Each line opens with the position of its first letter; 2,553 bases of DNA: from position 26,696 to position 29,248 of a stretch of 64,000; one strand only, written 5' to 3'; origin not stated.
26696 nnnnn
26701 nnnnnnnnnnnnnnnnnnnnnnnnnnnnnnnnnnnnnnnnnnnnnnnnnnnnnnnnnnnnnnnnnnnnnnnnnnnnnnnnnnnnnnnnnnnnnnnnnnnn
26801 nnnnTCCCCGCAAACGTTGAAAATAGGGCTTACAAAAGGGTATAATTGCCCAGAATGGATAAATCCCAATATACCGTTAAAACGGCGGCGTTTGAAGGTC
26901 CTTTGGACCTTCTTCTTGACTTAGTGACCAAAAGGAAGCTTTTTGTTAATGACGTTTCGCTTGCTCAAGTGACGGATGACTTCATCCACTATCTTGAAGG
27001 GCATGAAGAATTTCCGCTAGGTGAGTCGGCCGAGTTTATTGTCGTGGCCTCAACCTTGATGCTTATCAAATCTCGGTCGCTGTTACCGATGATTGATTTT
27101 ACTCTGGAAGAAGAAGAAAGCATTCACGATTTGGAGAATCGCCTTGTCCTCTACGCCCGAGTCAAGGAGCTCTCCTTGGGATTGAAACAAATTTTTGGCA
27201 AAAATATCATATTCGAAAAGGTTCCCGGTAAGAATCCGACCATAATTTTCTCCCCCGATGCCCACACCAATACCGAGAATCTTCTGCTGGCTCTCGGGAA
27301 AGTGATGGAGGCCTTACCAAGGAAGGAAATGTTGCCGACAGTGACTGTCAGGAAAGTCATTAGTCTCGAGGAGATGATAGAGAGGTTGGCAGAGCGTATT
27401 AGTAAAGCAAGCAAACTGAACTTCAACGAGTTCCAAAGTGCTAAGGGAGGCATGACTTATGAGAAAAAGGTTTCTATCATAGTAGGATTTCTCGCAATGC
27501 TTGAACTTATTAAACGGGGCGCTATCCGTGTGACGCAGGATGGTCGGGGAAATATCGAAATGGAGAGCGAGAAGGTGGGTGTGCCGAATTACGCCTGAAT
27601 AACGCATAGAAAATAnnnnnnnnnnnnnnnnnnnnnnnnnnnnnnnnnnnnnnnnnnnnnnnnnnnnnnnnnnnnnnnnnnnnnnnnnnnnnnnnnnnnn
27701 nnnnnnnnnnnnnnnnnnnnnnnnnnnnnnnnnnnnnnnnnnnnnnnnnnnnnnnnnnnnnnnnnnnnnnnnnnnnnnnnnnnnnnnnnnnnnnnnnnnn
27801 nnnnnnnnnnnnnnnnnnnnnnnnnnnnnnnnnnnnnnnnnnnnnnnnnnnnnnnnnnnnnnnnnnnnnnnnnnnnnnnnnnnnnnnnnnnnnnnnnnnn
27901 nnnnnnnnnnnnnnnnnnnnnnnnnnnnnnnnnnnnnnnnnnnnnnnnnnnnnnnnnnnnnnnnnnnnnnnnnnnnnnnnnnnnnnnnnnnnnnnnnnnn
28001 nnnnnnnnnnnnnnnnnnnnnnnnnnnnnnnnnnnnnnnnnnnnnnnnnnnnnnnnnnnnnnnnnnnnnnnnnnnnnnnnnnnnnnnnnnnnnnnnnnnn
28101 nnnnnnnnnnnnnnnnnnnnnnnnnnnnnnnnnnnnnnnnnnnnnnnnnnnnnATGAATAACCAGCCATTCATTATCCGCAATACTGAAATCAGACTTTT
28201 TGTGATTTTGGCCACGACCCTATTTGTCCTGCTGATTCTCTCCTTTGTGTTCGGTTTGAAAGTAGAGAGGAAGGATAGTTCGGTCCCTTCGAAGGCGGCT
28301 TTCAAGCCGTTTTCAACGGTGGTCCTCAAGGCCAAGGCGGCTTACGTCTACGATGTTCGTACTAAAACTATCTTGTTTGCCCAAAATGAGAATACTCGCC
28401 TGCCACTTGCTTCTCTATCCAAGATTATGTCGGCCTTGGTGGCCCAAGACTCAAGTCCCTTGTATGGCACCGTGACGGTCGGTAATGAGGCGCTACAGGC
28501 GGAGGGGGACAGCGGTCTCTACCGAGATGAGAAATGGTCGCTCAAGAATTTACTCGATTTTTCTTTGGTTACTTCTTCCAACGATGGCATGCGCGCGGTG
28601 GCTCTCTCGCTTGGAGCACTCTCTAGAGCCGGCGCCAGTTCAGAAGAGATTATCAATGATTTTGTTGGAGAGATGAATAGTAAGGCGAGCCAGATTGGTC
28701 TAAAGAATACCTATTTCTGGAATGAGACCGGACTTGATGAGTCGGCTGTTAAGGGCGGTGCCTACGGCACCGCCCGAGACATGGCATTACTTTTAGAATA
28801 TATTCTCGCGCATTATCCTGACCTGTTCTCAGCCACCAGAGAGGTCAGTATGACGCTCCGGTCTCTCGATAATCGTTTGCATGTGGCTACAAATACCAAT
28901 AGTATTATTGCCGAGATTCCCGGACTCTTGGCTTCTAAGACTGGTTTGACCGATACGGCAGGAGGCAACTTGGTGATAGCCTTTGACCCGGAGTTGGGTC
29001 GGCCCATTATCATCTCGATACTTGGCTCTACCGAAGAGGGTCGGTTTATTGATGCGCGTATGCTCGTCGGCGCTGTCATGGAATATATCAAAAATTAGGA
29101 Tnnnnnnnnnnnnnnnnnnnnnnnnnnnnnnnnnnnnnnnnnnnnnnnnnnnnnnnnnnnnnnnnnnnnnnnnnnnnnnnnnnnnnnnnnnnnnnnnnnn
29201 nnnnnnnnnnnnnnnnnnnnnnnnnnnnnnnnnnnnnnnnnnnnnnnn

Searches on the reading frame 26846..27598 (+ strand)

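Call 75: search_protein_families(library=pfam, proteins=[window:26846-27598:+], max_evalue=0.001)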
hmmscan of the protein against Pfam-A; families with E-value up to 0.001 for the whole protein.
window:26846-27598:+ (250 aa): 1 family
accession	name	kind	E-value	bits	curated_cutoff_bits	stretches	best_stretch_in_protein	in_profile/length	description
PF02616.19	SMC_ScpA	-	8.4e-19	68.9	24.6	1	26-106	1-82/232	Segregation and condensation protein ScpA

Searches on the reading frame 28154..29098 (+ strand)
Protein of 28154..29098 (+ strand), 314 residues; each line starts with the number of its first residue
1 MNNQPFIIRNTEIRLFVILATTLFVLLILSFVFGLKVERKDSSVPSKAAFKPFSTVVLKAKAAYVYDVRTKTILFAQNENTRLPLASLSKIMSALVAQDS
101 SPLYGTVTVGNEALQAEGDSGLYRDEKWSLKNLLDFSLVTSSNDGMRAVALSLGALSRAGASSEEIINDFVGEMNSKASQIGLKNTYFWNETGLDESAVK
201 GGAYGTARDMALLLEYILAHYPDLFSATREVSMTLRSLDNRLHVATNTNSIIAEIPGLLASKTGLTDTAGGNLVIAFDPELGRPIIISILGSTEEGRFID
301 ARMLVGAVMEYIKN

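Call 75: search_protein_families(library=pfam, proteins=[window:28154-29098:+], max_evalue=0.001)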
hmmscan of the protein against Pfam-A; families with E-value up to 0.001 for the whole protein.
window:28154-29098:+ (314 aa): 2 families
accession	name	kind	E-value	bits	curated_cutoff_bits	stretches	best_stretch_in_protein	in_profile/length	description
PF00768.25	Peptidase_S11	-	9.8e-35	120.6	27.6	1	58-277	10-223/239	D-alanyl-D-alanine carboxypeptidase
PF13354.11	Beta-lactamase2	-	0.00017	21.4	22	0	63-143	2-88/214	Beta-lactamase enzyme family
